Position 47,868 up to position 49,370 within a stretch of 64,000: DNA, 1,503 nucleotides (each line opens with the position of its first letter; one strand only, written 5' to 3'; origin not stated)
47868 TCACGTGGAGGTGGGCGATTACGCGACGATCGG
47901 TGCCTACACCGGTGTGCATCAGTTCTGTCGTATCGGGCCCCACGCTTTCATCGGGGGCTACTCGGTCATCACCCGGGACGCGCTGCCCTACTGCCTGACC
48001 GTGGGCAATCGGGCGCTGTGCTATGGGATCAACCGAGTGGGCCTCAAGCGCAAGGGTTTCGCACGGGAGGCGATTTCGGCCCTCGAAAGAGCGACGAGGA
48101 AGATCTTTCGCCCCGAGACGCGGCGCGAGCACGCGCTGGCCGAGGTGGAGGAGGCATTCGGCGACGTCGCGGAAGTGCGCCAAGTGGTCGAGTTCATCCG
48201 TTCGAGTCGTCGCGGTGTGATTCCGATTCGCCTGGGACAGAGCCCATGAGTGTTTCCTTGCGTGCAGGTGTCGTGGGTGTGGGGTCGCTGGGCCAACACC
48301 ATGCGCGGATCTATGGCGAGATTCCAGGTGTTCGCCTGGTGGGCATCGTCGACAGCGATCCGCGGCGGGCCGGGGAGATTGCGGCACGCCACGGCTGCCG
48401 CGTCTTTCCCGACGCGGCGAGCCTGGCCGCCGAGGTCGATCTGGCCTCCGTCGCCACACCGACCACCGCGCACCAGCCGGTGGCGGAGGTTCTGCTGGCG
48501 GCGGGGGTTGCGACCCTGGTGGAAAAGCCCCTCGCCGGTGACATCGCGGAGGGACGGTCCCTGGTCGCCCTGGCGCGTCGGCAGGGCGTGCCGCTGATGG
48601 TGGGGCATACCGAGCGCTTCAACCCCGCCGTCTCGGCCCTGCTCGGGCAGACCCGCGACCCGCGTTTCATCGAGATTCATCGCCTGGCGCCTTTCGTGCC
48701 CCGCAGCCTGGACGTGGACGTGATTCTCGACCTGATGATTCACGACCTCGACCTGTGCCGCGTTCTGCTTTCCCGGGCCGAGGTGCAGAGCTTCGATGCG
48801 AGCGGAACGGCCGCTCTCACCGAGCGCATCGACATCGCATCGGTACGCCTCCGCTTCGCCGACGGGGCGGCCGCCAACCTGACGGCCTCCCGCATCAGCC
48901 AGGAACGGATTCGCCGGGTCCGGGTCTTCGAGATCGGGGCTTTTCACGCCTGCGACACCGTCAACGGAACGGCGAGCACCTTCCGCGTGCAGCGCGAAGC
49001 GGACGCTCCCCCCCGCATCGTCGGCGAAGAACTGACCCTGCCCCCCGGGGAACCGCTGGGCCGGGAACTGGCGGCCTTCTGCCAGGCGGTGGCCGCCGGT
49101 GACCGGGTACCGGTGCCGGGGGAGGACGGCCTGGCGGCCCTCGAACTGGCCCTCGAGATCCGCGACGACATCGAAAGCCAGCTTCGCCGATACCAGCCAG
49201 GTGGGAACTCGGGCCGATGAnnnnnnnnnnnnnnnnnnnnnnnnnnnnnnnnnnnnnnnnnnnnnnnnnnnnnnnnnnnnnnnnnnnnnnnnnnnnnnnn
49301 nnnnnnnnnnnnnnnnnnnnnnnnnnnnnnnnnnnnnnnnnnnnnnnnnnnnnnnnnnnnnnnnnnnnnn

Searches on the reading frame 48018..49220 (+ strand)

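Call 23: search_protein_families(library=pfam, proteins=[window:48018-49220:+], max_evalue=0.01)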
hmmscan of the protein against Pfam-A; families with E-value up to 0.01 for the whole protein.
window:48018-49220:+ (400 aa): 3 families
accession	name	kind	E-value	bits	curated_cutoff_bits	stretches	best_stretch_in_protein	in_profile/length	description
PF01408.29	GFO_IDH_MocA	-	2.3e-25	90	24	1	81-197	1-120/120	Oxidoreductase family, NAD-binding Rossmann fold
PF22725.1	GFO_IDH_MocA_C3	-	2.5e-08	34.4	27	1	232-303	42-116/124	GFO/IDH/MocA C-terminal domain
PF02894.22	GFO_IDH_MocA_C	-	0.004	17.4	22.9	0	236-310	43-128/218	Oxidoreductase family, C-terminal alpha/beta domain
